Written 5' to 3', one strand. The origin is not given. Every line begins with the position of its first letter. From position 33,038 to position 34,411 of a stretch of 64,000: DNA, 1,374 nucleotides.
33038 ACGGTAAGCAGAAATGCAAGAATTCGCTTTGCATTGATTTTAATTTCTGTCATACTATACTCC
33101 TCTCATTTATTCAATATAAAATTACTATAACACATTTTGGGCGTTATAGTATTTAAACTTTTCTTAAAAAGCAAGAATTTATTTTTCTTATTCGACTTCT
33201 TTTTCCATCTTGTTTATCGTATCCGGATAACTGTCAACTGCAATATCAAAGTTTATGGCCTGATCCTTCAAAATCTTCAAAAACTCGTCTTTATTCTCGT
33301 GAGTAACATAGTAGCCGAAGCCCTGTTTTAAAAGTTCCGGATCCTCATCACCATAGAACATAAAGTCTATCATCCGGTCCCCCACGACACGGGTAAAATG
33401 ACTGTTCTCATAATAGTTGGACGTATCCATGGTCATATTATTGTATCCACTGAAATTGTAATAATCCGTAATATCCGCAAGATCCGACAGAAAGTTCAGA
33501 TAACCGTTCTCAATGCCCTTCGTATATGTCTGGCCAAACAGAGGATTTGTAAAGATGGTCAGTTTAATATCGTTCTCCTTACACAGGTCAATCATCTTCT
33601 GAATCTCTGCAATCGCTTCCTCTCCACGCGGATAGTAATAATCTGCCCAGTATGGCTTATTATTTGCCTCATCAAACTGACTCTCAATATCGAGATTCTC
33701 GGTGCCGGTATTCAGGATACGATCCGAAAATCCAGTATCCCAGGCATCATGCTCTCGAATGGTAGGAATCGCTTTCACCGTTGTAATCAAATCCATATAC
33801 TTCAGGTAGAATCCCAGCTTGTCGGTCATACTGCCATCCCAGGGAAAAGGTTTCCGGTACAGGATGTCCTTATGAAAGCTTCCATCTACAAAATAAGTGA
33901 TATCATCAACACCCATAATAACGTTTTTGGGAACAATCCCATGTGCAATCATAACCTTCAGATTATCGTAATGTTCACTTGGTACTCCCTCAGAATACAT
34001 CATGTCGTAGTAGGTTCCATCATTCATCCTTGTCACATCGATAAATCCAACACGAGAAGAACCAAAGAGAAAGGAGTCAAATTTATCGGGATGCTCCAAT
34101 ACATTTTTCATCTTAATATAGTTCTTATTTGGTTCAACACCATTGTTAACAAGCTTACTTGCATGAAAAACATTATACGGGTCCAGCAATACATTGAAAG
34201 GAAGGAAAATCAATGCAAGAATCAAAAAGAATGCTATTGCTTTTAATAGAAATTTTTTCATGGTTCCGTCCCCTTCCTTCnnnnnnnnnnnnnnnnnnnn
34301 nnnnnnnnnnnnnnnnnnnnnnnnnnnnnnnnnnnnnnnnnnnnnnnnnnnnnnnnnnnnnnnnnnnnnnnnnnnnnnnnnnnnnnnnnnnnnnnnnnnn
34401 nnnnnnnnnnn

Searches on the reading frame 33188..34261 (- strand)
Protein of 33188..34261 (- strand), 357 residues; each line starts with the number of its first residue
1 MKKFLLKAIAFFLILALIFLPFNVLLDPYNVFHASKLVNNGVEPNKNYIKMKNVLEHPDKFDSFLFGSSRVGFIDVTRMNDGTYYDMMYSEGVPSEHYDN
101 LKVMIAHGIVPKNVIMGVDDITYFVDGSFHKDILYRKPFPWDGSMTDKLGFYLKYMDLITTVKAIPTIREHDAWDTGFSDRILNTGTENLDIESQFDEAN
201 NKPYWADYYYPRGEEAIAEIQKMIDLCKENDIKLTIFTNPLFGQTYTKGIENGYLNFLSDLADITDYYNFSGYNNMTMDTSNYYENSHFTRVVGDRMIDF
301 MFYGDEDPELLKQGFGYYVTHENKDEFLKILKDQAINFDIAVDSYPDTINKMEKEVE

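Call 3: search_protein_families(library=pfam, proteins=[window:33188-34261:-], max_evalue=0.1)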
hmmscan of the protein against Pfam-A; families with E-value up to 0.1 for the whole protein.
window:33188-34261:- (357 aa): 0 families

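Call 4: search_protein_families(library=ncbifam, proteins=[window:33188-34261:-], max_evalue=0.1)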
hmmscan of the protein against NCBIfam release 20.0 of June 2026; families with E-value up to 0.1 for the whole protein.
window:33188-34261:- (357 aa): 0 families

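Call 16: find_homologous_proteins(query=window:33188-34261:-, max_evalue=0.00001)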
Query window:33188-34261:- (357 aa): 536 proteins with E <= 0.00001 among 1585 candidates; the best 120 are listed.
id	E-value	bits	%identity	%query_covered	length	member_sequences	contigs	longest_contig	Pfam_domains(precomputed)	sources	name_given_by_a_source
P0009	1.2e-241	819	100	100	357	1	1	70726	-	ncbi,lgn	-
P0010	2.0e-208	710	83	100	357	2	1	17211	-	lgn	-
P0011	2.1e-180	618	73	99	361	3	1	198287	-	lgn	-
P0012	1.2e-179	615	75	99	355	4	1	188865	-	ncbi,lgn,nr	ncbi:MAG: hypothetical protein PHY47_02000 [Lachnospiraceae bacterium]|nr:hypothetical protein [Lach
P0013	1.0e-162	560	69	99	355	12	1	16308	-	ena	-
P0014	6.7e-162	557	68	99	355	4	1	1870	-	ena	-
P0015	4.8e-160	551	66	98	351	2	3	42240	-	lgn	-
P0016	1.5e-155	536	66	99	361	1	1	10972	-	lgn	-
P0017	1.7e-154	533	65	99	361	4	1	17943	-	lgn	-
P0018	1.2e-153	530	65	100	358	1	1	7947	-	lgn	-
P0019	7.0e-150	517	63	99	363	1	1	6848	-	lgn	-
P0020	1.1e-148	514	63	100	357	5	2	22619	-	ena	-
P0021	2.0e-146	506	61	99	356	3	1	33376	-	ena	-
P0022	1.2e-145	504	62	98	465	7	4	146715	-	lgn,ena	-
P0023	7.9e-145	501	62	98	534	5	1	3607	-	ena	-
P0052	2.6e-136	473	59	99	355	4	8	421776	-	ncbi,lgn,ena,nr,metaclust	ncbi:hypothetical protein SAMN05216390_10385 [Lachnospiraceae bacterium KH1T2]|nr:hypothetical prote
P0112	8.7e-115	402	54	97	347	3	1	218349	-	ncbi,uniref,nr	ncbi:hypothetical protein D6855_11600 [Butyrivibrio sp. CB08]|uniref:hypothetical protein n=1 Tax=Bu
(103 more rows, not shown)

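Call 18: find_encoding_contigs(protein=P0009, flank=2000, max_places=2)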
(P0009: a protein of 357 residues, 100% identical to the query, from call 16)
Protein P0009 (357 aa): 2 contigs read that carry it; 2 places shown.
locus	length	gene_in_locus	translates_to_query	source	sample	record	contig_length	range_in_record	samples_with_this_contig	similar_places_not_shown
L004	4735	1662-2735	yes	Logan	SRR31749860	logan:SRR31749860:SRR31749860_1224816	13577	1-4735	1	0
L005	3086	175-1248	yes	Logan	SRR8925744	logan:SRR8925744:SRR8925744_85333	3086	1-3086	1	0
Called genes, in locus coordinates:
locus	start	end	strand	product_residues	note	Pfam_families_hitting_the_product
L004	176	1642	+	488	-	PF03062:MBOAT, PF13813:MBOAT_2 (weak)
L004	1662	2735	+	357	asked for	-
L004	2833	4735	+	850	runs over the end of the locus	PF00041:fn3 (faint)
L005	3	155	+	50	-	?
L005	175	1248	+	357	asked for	-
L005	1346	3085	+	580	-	?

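Call 19: find_encoding_contigs(protein=P0052, flank=10000, max_places=2)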
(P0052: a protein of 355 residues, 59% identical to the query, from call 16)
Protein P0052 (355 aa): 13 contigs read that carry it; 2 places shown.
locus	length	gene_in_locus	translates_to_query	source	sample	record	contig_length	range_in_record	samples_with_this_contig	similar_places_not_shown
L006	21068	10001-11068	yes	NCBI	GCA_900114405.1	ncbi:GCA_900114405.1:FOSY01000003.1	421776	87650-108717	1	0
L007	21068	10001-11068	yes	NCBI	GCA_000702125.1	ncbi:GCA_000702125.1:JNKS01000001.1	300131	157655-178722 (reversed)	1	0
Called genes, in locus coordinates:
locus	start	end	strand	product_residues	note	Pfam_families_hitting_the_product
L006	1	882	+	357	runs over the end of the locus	PF03816:LytR_cpsA_psr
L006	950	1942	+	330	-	PF00535:Glycos_transf_2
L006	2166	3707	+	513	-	PF00089:Trypsin, PF13365:Trypsin_2, PF00595:PDZ, PF13180:PDZ_2, PF17820:PDZ_6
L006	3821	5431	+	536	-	PF00493:MCM (weak), PF01078:Mg_chelatase (faint), PF07724:AAA_2, PF00004:AAA, PF07728:AAA_5 (weak), PF10431:ClpB_D2-small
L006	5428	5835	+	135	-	PF01252:Peptidase_A8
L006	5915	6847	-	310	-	PF00291:PALP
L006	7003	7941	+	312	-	PF00696:AA_kinase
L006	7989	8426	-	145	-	PF02082:Rrf2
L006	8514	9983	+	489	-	PF03062:MBOAT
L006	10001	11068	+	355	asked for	-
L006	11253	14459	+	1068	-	PF01520:Amidase_3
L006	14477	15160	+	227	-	-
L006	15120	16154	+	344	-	PF02638:GHL10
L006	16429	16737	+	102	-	-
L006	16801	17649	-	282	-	PF27429:LB_356 (weak)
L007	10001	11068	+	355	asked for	-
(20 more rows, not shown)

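Call 20: find_encoding_contigs(protein=P0112, flank=10000, max_places=2)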
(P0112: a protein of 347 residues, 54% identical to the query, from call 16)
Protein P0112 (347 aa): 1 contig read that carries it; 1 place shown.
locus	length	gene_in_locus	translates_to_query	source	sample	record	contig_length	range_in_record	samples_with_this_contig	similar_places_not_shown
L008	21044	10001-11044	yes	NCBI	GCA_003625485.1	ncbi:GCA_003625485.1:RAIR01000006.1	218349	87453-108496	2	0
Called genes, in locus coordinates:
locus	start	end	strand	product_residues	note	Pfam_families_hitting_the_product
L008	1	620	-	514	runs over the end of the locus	PF00005:ABC_tran, PF13304:AAA_21 (faint), PF00005:ABC_tran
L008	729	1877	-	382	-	PF00532:Peripla_BP_1 (weak), PF13407:Peripla_BP_4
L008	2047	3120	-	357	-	PF13407:Peripla_BP_4, PF00532:Peripla_BP_1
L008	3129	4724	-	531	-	PF00072:Response_reg, PF17853:GGDEF_2 (weak), PF00165:HTH_AraC, PF12833:HTH_18, PF00165:HTH_AraC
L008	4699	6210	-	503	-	PF00672:HAMP, PF06580:His_kinase, PF02518:HATPase_c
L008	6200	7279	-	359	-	PF13407:Peripla_BP_4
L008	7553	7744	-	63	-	-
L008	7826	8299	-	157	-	PF04542:Sigma70_r2, PF08281:Sigma70_r4_2, PF04545:Sigma70_r4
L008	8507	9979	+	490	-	PF03062:MBOAT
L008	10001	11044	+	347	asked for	-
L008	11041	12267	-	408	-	PF05496:RuvB_N (weak), PF01078:Mg_chelatase (faint), PF00004:AAA, PF17866:AAA_lid_6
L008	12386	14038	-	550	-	PF18989:DUF5722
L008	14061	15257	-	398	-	PF00753:Lactamase_B (weak), PF19583:ODP, PF00258:Flavodoxin_1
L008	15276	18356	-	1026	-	PF02743:dCache_1 (weak), PF00512:HisKA, PF02518:HATPase_c, PF00072:Response_reg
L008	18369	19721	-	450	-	PF01547:SBP_bac_1, PF13416:SBP_bac_8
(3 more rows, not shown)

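Call 29: find_related_loci(query=A2, collection=genome_contigs, flank=10000)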
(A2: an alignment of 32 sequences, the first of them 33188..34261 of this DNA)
Query A2 (357 aa) in genome_contigs; peptide patterns used: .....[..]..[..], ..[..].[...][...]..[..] (x = any residue, [..] = any of these).
180 stretches matched a pattern; 148 encode a relative of the query (tblastn E <= 1e-3); the best 80 are kept; 80 distinct loci.
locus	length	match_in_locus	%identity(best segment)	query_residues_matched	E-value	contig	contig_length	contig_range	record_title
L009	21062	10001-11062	69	1-355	1e-165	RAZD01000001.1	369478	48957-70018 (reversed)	Bacterium C-53 strain C-53 Scaffold1_1, whole genome shotgun sequence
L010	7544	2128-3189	64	1-355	4e-156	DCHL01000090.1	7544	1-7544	MAG TPA_asm: Lachnospiraceae bacterium UBA1753 UBA1753_contig_202486, whole genome shotgun sequence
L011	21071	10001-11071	63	1-357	3e-151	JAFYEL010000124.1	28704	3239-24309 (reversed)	MAG: Lachnospiraceae bacterium isolate RGIG7016 Sheep_Rumen.Co__c4058653, whole genome shotgun sequence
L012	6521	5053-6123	61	1-355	8e-148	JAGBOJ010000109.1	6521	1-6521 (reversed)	MAG: Lachnospiraceae bacterium isolate RGIG9299 Water_deer_Rumen.Co__c692262, whole genome shotgun sequence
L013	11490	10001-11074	59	1-357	2e-145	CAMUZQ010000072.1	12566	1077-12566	MAG TPA_asm: uncultured Lachnospiraceae bacterium isolate SRR8387717_bin.71_metaWRAP_v1.3_MAG genome assembly, contig: E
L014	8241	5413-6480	59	1-355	1e-144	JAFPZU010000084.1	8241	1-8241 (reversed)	MAG: Lachnospiraceae bacterium isolate RGIG1624 Goat_Abomasum.Co__c1046521, whole genome shotgun sequence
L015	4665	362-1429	59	1-355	8e-147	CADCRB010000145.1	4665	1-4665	MAG: uncultured Lachnospiraceae bacterium isolate RUG14904 genome assembly, contig: RUG14904_asm_145, whole genome shotg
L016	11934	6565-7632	59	1-355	5e-144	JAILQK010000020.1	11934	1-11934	MAG: Lachnospiraceae bacterium isolate RUI356 k141_4996044_flag=0_multi=20.8654_len=11934, whole genome shotgun sequence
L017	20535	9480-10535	60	1-351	1e-143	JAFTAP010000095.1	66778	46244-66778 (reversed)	MAG: Lachnospiraceae bacterium isolate RGIG3644 Goat_Rumen.Co__c2352773, whole genome shotgun sequence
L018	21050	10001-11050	59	1-351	8e-143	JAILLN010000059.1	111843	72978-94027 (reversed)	MAG: Lachnospiraceae bacterium isolate RUI229 k141_11993294_flag=0_multi=21.9981_len=111843, whole genome shotgun sequen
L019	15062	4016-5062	59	1-350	1e-142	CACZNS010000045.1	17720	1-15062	MAG: uncultured Lachnospiraceae bacterium isolate RUG12780 genome assembly, contig: RUG12780_asm_45, whole genome shotgu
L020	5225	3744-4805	58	1-351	3e-143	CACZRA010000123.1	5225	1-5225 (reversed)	MAG: uncultured Lachnospiraceae bacterium isolate RUG12868 genome assembly, contig: RUG12868_asm_123, whole genome shotg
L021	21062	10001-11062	58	1-355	2e-141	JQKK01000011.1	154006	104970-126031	Lachnospiraceae bacterium MA2020 T348DRAFT_scaffold00010.10_C, whole genome shotgun sequence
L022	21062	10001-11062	59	1-355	1e-140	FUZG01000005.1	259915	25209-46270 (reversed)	Lachnospiraceae bacterium strain KH1P17 genome assembly, contig: Ga0059119_105, whole genome shotgun sequence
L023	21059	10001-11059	59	1-354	8e-141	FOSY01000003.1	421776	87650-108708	Lachnospiraceae bacterium KH1T2 genome assembly, contig: Ga0105812_103, whole genome shotgun sequence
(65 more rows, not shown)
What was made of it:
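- The relatives come from the rumen (calls 16, 29).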

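Call 30: search_solved_structures(query=A2, max_evalue=1)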
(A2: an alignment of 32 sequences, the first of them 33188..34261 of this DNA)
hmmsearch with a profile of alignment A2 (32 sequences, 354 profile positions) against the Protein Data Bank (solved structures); distinct sequences matched with E-value up to 1: 8.
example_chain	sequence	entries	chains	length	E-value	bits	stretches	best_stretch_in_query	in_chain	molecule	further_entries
1yzl_A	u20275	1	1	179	0.19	14.3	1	58-128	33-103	Ras-related protein Rab-9A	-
4qxa_A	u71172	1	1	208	0.58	12.6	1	58-128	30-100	Ras-related protein Rab-9A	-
9s3y_A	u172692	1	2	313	0.62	12.5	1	224-253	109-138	Malate dehydrogenase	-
1wms_A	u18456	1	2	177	0.86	12.1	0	58-128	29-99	Ras-related protein Rab-9A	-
1ecb_A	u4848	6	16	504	0.86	12.1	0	216-261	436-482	GLUTAMINE PHOSPHORIBOSYLPYROPHOSPHATE AMIDOTRANSFERASE | Amidophosphoribosyltransferase, PurF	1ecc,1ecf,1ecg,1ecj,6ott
1s8f_A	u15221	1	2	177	0.87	12.1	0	58-128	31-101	Ras-related protein Rab-9A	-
6czf_A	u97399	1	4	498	0.88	12.1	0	216-261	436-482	Amidophosphoribosyltransferase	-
8w7d_A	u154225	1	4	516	0.88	12.1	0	216-261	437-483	Amidophosphoribosyltransferase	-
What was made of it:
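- On MBOAT-SGNH polymer O-acyltransferase pair (PatA/PatB type): The sequence profile finds nothing in the PDB (call 30).
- Tried and rejected: PDB search with the 357-aa partner (call 30).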

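Call 32: search_protein_families(library=pfam, alignment_id=A2, max_evalue=1)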
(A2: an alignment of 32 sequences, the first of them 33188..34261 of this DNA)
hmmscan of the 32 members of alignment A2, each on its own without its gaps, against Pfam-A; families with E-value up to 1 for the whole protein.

A. member 1, window:33188-34261:- (357 aa): 0 families

B. families by the number of members that match (of 32 scanned): 15 families
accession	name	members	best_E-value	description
PF07611.17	DUF1574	12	1.5e-05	Protein of unknown function (DUF1574)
PF05182.18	Fip1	3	0.00095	Fip1 motif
PF18812.6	PBECR3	3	0.0012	phage-Barnase-EndoU-ColicinE5/D-RelE like nuclease3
PF14162.11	YozD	2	0.032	YozD-like protein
PF12853.12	NADH_u_ox_C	2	0.059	C-terminal of NADH-ubiquinone oxidoreductase 21 kDa subunit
PF01261.30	AP_endonuc_2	2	0.1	Xylose isomerase-like TIM barrel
PF19773.5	DUF6259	1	0.043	Domain of unknown function (DUF6259)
PF20380.3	DUF6675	1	0.068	Family of unknown function (DUF6675)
PF02244.21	Propep_M14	1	0.076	Carboxypeptidase activation peptide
PF06884.16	DUF1264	1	0.11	Protein of unknown function (DUF1264)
PF06819.16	Arc_PepC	1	0.11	Archaeal Peptidase A24 C-terminal Domain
PF16243.10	Sm_like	1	0.17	Sm_like domain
PF11057.13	Cortexin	1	0.19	Cortexin of kidney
PF02913.24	FAD-oxidase_C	1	0.24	FAD linked oxidases, C-terminal domain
PF04518.17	Effector_1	1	0.8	Effector from type III secretion system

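Call 42: predict_structure(alignment_id=A2)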
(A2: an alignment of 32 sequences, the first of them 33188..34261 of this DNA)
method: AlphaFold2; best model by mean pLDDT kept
length: 357 residues; sequences in the alignment: 32
mean_pLDDT: 91.6   pTM: 0.90
mean pLDDT of the five models: 91.6, 91.1, 90.7, 90.6, 90.6
residues with pLDDT >= 90: 276; 70-90: 65; 50-70: 9; < 50: 7
segments of 3 or more residues with pLDDT < 50: 351-357
pLDDT, mean of each block of 10 residues (from residue 1): 93 89 93 94 94 97 97 96 96 95 98 97 87 89 95 91 93 88 95 83 69 93 98 98 91 95 98 94 90 96 94 97 97 94 77 43
secondary structure, 60 per line:
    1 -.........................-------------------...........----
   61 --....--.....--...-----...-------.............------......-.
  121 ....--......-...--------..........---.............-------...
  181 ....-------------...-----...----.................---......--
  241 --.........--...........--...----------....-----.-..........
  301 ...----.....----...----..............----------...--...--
elements in order: H2-26 H46-56 E63-66 H69-73 E84-86 H94-106 E113-118 H120-124 H127-132 H145-154 H158-170 H178-184 H213-229 E233-238 H243-251 H254-264 E267-269 H291-303 H308-312 E317-319 H324-337
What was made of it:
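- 33188..34261 (-): Membrane-anchored SGNH/DltD-fold partner (357 aa) of the MBOAT. The GSS(68-69) and ExSH(285-288) residues are invariant. AF2 model pLDDT 91.6 (call 42).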

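Call 45: fold_search(model_id=the predicted structure, library=pdb)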
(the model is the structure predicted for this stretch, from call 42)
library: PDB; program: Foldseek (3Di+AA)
matches with E <= 10: 1110; with E <= 0.001: 0
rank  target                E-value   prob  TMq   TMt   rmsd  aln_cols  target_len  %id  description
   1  6o93                  1.4e-03  1.00  0.39  0.36  10.7       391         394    9  D-alanyl transferase DltD from Enterococcus faecalis (released 2019-03-27)
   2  7dxm_B                1.9e-03  0.99  0.39  0.36  13.0       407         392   10  Crystal structure of DltD (released 2021-07-21)
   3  3p94_D                6.6e-03  0.99  0.32  0.52   8.5       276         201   11  Crystal structure of a GDSL-like Lipase (BDI_0976) from Parabacteroides distasonis ATCC 8503 at 1.93 A resolution (released 2010-11-03)
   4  3p94_C                7.3e-03  0.99  0.32  0.52   8.5       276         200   11  Crystal structure of a GDSL-like Lipase (BDI_0976) from Parabacteroides distasonis ATCC 8503 at 1.93 A resolution (released 2010-11-03)
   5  3bma_A                7.3e-03  0.90  0.33  0.30  13.4       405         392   11  Crystal structure of D-alanyl-lipoteichoic acid synthetase from Streptococcus pneumoniae R6 (released 2007-12-25)
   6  4iyj_A                8.2e-03  0.97  0.28  0.44  12.5       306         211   12  Crystal structure of a putative acylhydrolase (BACUNI_03406) from Bacteroides uniformis ATCC 8492 at 1.37 A resolution (released 2013-03-06)
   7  3bma_C                9.7e-03  0.91  0.33  0.31  14.7       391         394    9  Crystal structure of D-alanyl-lipoteichoic acid synthetase from Streptococcus pneumoniae R6 (released 2007-12-25)
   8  9hi4_D                1.0e-02  0.80  0.24  0.36  13.8       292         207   12  Structure of FI6-focused design_03 scaffold in complex with FI6-Fab (released 2025-12-03)
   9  3bma_B                1.1e-02  0.89  0.33  0.30  13.0       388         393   10  Crystal structure of D-alanyl-lipoteichoic acid synthetase from Streptococcus pneumoniae R6 (released 2007-12-25)
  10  1bwq                  1.2e-02  0.99  0.34  0.53   8.5       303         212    8  PROBING THE SUBSTRATE SPECIFICITY OF THE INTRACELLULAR BRAIN PLATELET-ACTIVATING FACTOR ACETYLHYDROLASE (released 1999-05-18)
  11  9hi5_B                1.3e-02  1.00  0.36  0.58   8.4       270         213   11  Structure of scaffold FI6-focused design_02 (released 2025-12-03)
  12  9hi4_C                1.4e-02  0.99  0.36  0.57   7.9       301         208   11  Structure of FI6-focused design_03 scaffold in complex with FI6-Fab (released 2025-12-03)
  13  3p94_A                1.4e-02  0.99  0.32  0.53   8.4       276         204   11  Crystal structure of a GDSL-like Lipase (BDI_0976) from Parabacteroides distasonis ATCC 8503 at 1.93 A resolution (released 2010-11-03)
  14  4ppy_A                1.4e-02  0.94  0.26  0.41  12.6       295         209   12  Crystal structure of a putative acylhydrolase (BF3764) from Bacteroides fragilis NCTC 9343 at 2.00 A resolution (released 2014-04-02)
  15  9hi5_D                1.8e-02  0.85  0.24  0.38  14.6       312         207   12  Structure of scaffold FI6-focused design_02 (released 2025-12-03)
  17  3bma_E                2.4e-02  0.82  0.35  0.33  12.9       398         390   10  Crystal structure of D-alanyl-lipoteichoic acid synthetase from Streptococcus pneumoniae R6 (released 2007-12-25)
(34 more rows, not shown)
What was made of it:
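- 33188..34261 (-): Foldseek's top hits are DltD (6o93, 7dxm, 3bma) and then GDSL esterases, E about 1e-3, TM 0.39 (call 45).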

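Call 75: list_cluster_members(proteins=[P0009, P0131, P0008])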
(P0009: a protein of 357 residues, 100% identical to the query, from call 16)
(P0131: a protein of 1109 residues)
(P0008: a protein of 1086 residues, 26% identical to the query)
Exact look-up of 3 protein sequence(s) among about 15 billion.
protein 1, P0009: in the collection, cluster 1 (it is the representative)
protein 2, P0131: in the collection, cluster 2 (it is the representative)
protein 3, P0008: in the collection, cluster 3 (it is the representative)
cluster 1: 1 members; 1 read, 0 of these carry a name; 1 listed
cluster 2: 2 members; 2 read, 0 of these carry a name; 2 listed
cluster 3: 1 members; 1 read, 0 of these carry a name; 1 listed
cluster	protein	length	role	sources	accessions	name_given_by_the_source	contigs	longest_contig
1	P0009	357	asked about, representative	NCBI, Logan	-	-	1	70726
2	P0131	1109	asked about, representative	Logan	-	-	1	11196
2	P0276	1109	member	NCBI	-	-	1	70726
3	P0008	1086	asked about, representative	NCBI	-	-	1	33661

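Call 82: find_related_loci(query=A6, collection=metagenome_contigs, flank=6000)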
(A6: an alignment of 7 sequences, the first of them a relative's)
Query A6 (227 aa) in metagenome_contigs; peptide patterns used: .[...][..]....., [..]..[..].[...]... (x = any residue, [..] = any of these).
422 stretches matched a pattern; 10 encode a relative of the query (tblastn E <= 1e-3); 10 distinct loci.
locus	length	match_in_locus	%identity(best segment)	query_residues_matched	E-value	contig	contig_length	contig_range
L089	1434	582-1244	49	1-224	6e-76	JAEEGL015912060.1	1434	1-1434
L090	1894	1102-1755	53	1-221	1e-71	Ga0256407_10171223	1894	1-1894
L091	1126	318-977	51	1-224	8e-74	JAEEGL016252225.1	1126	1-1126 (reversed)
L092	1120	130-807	48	1-221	4e-58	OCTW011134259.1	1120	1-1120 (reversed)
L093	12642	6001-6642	45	5-221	3e-45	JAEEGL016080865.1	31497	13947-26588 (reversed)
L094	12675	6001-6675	47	2-221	1e-42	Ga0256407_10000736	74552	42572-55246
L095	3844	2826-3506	41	1-221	6e-40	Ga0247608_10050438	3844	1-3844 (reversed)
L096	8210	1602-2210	44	20-221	3e-39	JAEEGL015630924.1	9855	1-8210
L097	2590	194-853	42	5-221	2e-38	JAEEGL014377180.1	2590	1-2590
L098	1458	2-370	50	103-221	4e-30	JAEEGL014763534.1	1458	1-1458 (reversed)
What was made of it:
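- Tried and rejected: A narrower Lp1 alignment (A6) worked (call 82).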
